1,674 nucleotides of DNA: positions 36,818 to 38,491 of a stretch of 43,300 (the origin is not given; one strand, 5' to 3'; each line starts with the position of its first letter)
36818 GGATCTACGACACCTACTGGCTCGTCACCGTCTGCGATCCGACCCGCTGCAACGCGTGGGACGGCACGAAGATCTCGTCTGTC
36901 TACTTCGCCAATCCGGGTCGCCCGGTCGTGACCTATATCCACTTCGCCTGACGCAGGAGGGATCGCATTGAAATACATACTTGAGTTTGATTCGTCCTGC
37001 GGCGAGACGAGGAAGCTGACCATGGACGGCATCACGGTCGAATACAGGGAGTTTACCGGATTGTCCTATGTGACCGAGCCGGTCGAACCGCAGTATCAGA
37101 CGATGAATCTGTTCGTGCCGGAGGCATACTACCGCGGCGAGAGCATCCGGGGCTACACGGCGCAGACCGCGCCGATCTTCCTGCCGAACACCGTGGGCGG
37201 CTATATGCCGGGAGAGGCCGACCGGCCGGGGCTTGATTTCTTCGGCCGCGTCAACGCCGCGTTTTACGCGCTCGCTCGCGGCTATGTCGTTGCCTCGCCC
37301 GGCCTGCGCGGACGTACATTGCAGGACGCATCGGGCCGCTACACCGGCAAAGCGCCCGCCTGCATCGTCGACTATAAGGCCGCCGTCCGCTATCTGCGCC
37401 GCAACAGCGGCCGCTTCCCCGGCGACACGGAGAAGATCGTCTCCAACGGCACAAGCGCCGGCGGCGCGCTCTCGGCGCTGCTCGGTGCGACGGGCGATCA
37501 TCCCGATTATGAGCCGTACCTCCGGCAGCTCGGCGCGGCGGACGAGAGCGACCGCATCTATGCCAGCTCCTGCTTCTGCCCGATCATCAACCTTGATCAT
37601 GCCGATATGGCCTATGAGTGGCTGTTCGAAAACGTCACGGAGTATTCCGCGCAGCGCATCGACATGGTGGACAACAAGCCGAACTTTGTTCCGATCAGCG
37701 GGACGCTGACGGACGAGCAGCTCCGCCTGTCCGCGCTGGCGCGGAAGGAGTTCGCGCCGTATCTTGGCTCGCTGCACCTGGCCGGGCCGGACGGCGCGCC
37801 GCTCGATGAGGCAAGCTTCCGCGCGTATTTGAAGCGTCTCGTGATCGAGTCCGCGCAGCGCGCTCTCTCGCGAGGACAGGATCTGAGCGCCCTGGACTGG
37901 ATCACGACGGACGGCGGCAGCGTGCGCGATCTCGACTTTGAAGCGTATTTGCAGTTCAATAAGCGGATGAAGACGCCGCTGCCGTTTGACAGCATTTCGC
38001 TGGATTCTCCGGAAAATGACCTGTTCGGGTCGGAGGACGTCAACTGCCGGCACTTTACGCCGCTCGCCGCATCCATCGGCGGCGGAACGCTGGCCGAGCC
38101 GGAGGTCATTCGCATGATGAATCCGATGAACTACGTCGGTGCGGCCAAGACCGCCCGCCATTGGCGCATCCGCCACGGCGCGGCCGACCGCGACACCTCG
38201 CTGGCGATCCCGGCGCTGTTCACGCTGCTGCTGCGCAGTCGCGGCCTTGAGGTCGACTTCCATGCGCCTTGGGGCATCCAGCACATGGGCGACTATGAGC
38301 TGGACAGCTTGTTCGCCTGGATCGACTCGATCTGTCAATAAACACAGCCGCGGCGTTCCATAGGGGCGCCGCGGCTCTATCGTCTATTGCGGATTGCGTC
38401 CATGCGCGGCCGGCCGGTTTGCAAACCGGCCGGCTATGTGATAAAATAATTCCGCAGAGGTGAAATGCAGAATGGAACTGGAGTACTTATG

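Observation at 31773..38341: Tannase, phloretin-hydrolase-like enzyme, a dedicated binding protein and a flavoprotein reductase under two LysR regulators: candidate polyphenol uptake and degradation locus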

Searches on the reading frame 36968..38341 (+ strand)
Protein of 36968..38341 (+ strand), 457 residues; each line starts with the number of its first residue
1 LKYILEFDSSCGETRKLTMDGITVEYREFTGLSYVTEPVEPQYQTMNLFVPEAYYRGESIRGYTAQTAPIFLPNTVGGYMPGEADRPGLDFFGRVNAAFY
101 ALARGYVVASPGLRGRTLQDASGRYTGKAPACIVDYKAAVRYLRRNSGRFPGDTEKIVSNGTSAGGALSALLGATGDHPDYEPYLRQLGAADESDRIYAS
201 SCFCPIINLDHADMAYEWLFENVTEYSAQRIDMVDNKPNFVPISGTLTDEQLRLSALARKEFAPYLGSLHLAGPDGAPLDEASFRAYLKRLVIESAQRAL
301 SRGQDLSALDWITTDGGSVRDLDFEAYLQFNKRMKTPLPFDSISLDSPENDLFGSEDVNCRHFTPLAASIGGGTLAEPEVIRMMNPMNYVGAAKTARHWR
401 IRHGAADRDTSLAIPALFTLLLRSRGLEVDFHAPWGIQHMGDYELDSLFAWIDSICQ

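Call 3: search_protein_families(library=pfam, proteins=[window:36968-38341:+], max_evalue=0.01)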
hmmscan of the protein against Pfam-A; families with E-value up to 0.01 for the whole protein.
window:36968-38341:+ (457 aa): 3 families
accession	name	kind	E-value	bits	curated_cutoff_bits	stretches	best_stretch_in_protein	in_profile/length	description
PF20434.5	BD-FAE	-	8.3e-15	55.3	26.8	1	102-186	44-120/215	BD-FAE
PF00326.27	Peptidase_S9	-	9.5e-05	22.4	22.6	1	99-172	7-81/213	Prolyl oligopeptidase family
PF07859.19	Abhydrolase_3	-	0.002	18.4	25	1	128-172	44-88/210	alpha/beta hydrolase fold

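Call 4: search_protein_families(library=ncbifam, proteins=[window:36968-38341:+], max_evalue=0.001)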
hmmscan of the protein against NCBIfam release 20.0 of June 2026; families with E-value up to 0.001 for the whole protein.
window:36968-38341:+ (457 aa): 4 families
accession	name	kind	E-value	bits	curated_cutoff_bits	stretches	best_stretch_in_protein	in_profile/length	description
NF041556.1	tannase_B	equivalog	2.5e-175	584.2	300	1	5-453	1-463/463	subtype B tannase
NF041555.1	tannase_A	equivalog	6.9e-52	176.9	550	2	31-223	70-276/619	subtype A tannase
NF052354.1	EstLipQMycob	equivalog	1.9e-06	26.8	700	1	129-240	212-317/418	esterase LipQ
NF058653.1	LipP1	equivalog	0.00048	19.1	350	1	130-172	119-161/300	LipP1 family hormone-sensitive lipase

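Call 5: search_solved_structures(query=window:36968-38341:+, show_alignments=1)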
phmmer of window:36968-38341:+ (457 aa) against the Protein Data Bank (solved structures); distinct sequences matched with E-value up to 0.001: 14.
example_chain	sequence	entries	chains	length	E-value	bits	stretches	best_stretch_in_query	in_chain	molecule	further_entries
7q6y_A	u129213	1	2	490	1.5e-133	449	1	7-455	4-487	Alpha/beta hydrolase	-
3wa6_A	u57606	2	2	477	6.3e-127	427.2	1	7-457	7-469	tannase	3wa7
4j0g_A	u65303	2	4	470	4.1e-126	424.6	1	7-457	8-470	Tannase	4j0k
4j0c_A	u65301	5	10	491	4.8e-126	424.3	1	7-457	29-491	Tannase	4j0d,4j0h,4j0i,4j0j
4jui_A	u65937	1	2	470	1.1e-125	423.2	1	7-457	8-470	Tannase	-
6yq4_A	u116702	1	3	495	1.6e-125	422.6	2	3-371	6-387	Tannase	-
6mly_A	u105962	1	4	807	2.3e-07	33.1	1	126-181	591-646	Bifunctional GH43-CE protein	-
5ao9_A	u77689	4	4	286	6.3e-05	25.1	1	122-172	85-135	ESTERASE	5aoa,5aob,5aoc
7bfn_A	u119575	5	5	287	6.4e-05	25.1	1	122-172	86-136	Esterase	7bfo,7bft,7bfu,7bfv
6nkf_A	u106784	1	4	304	8e-05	24.7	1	104-182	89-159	Lip_vut4, C3L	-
6xyc_A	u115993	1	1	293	0.00016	23.7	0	129-176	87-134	Acetyl xylan esterase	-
6tkx_A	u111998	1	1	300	0.00017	23.6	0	129-176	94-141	Carbohydrate esterase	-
7bfr_A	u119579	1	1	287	0.00025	23.1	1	122-172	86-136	Esterase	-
8wdm_A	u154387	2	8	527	0.00074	21.6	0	116-211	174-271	Carboxylic ester hydrolase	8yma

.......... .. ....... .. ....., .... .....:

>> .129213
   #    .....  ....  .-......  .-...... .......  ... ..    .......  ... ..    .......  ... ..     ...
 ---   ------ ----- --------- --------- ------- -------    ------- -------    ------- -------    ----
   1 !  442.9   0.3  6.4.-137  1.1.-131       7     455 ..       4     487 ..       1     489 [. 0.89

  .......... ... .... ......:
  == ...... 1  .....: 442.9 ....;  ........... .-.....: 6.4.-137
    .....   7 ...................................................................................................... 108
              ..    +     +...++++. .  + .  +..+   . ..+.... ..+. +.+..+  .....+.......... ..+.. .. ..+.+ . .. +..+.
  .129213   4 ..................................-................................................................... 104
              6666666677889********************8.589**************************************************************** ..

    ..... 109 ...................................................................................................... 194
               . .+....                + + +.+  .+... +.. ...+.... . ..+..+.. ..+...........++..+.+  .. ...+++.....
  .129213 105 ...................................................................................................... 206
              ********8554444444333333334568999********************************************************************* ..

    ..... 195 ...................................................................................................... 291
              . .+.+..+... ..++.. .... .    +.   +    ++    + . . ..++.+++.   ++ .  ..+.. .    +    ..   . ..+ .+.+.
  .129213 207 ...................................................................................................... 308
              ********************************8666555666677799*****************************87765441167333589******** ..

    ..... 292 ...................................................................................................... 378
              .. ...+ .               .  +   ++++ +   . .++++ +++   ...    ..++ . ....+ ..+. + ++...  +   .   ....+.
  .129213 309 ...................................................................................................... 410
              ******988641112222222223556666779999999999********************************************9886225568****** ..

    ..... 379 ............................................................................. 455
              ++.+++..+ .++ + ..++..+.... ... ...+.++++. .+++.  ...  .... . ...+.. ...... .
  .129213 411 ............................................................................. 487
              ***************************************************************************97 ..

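Call 16: search_solved_structures(query=window:36968-38341:+, show_alignments=2, max_evalue=1e-100)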
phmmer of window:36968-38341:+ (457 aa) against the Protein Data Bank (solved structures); distinct sequences matched with E-value up to 1e-100: 6.
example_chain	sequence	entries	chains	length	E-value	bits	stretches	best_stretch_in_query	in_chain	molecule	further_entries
7q6y_A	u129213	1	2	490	1.5e-133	449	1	7-455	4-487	Alpha/beta hydrolase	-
3wa6_A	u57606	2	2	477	6.3e-127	427.2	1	7-457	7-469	tannase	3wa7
4j0g_A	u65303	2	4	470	4.1e-126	424.6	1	7-457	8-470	Tannase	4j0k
4j0c_A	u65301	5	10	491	4.8e-126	424.3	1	7-457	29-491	Tannase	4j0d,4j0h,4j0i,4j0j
4jui_A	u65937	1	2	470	1.1e-125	423.2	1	7-457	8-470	Tannase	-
6yq4_A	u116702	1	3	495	1.6e-125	422.6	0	3-371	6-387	Tannase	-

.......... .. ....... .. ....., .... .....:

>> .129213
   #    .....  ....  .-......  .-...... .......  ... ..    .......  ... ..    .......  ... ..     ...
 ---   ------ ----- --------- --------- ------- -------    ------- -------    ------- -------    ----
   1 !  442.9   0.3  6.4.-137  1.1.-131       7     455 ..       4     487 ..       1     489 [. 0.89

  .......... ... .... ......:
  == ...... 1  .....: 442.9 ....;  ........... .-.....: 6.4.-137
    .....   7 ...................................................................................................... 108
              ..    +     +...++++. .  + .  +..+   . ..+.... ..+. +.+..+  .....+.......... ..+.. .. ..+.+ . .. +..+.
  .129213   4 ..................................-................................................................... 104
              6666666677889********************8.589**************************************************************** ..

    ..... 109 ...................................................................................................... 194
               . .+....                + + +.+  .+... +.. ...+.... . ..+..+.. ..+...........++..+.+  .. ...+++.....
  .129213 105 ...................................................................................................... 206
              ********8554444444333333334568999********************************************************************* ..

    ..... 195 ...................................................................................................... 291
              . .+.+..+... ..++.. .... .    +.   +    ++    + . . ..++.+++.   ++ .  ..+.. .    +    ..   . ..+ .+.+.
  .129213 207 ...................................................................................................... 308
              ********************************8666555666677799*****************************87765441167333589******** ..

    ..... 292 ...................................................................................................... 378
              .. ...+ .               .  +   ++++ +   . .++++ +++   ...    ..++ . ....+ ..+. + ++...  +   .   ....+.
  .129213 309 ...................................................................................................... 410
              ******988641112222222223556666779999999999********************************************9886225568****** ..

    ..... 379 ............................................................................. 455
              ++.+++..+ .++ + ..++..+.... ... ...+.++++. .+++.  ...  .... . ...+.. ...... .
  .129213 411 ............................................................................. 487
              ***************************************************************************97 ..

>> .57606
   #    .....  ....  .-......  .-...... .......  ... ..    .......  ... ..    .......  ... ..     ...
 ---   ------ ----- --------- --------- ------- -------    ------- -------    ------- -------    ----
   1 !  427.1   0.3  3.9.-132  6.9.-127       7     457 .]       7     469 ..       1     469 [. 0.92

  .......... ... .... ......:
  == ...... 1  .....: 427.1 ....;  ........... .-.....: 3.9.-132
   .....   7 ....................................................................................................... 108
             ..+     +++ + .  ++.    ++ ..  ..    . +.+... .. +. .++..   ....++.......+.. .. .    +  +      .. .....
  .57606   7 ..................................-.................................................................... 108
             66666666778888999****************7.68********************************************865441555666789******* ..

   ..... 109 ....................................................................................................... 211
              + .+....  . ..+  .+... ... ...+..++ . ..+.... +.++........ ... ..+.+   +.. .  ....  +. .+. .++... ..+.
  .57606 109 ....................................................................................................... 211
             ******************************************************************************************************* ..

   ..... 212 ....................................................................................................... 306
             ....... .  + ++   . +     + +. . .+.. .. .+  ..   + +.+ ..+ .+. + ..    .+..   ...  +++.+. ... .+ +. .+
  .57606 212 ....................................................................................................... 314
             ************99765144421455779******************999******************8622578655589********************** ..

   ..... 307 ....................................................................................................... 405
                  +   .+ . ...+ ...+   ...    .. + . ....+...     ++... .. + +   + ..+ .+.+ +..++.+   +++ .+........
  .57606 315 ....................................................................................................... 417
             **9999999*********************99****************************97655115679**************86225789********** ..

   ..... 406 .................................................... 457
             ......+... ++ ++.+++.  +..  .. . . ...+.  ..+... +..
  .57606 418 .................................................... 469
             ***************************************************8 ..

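Call 18: find_homologous_proteins(query=window:36968-38341:+, max_evalue=1e-60)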
Query window:36968-38341:+ (457 aa): 4447 proteins with E <= 1e-60 among 8000 candidates; the best 120 are listed.
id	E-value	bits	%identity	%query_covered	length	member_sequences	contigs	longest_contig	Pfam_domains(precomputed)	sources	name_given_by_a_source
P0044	0.0e+0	1013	100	96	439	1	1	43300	PF20434.6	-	-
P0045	3.8e-227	773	73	100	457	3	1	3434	PF20434.6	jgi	jgi:hypothetical protein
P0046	2.1e-190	651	61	100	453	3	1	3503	PF20434.6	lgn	-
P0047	5.3e-163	561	55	100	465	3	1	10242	PF20434.6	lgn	-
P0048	8.4e-162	557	54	99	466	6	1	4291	PF20434.6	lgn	-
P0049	2.9e-161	555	55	100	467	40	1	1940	PF00326.28,PF20434.6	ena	-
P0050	4.0e-161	555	54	100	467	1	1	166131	PF00326.28,PF20434.6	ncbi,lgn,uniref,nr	ncbi:subtype B tannase [Paenibacillus pinistramenti]|uniref:subtype B tannase n=1 Tax=Paenibacillus 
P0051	1.1e-160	553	54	100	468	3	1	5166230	PF20434.6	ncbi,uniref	ncbi:subtype B tannase [Niallia sp. JL1B1071]|uniref:subtype B tannase n=1 Tax=Niallia tiangongensis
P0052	1.6e-160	553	53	100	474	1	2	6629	PF20434.6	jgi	jgi:hypothetical protein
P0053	2.4e-160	552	53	100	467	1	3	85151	PF20434.6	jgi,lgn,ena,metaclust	metaclust:\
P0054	1.0e-159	550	53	100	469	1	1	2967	PF20434.6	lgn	-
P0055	1.9e-159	549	52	99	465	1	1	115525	PF20434.6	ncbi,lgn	-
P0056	4.8e-159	548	54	100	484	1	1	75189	PF20434.6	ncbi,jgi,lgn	jgi:hypothetical protein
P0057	5.6e-159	548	52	99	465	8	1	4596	PF00326.28,PF20434.6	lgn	-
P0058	6.5e-159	548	57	95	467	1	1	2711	PF20434.6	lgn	-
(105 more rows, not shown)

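Call 19: find_encoding_contigs(protein=P0045, flank=10000, max_places=3)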
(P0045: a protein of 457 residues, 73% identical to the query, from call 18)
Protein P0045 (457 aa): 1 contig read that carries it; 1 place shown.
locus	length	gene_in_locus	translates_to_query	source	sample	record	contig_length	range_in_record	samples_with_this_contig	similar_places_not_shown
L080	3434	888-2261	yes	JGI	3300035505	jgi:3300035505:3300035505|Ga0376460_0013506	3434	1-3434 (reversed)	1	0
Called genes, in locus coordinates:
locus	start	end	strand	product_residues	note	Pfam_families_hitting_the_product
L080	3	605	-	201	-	?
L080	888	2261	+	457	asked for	PF20434:BD-FAE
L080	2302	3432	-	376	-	?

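Call 20: find_encoding_contigs(protein=P0046, flank=10000, max_places=3)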
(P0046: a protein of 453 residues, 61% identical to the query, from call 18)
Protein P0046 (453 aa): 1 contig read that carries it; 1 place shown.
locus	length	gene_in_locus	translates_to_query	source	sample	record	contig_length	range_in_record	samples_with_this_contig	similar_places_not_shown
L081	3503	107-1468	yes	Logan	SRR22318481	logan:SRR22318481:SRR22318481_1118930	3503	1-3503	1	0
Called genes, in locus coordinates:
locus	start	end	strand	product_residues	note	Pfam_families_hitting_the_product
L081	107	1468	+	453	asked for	PF20434:BD-FAE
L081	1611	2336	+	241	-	PF04474:DUF554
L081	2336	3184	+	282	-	PF04055:Radical_SAM, PF13186:SPASM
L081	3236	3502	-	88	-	?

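Call 21: find_encoding_contigs(protein=P0047, flank=10000, max_places=3)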
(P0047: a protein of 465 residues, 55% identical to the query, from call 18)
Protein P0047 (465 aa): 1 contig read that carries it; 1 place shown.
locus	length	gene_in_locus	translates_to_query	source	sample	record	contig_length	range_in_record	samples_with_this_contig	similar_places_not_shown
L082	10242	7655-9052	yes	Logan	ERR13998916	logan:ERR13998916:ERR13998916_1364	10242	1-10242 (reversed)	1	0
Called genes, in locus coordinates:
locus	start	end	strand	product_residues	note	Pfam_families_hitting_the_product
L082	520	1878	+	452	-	PF01554:MatE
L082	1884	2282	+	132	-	-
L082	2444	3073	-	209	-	PF00132:Hexapep, PF14602:Hexapep_2 (faint)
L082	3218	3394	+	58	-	-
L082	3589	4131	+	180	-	PF06541:ABC_trans_CmpB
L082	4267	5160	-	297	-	PF00126:HTH_1, PF03466:LysR_substrate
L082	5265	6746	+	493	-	PF20695:UbiD_N, PF01977:UbiD, PF20696:UbiD_C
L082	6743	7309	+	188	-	PF02441:Flavoprotein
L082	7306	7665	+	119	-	PF21758:LpdD_chaperone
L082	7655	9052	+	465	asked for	PF20434:BD-FAE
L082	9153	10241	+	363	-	?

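Call 61: search_protein_families(library=pfam, proteins=[L080:3-605:-, L080:2302-3432:-, L082:9153-10241:+], max_evalue=0.001)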
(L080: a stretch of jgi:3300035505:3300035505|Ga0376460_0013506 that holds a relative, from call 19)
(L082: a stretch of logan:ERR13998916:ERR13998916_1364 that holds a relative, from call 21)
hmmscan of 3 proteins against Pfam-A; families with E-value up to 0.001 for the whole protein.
L080:3-605:- (201 aa): 0 families

L080:2302-3432:- (376 aa): 1 family
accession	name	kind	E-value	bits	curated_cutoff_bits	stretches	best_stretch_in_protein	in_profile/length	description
PF00496.27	SBP_bac_5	-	4.7e-31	108.7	32.4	1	2-292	26-347/368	Bacterial extracellular solute-binding proteins, family 5 Middle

L082:9153-10241:+ (363 aa): 3 families
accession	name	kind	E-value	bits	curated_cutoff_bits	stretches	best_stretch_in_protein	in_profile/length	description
PF00009.33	GTP_EFTU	-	9.8e-55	185.5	26.5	1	3-228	2-188/188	Elongation factor Tu GTP binding domain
PF01926.29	MMR_HSR1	-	2.4e-06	28.1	21.9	1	7-130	2-113/113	50S ribosome-binding GTPase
PF22042.2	EF-G_D2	-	0.00028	21.4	27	1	236-323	1-76/84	Elongation factor G domain 2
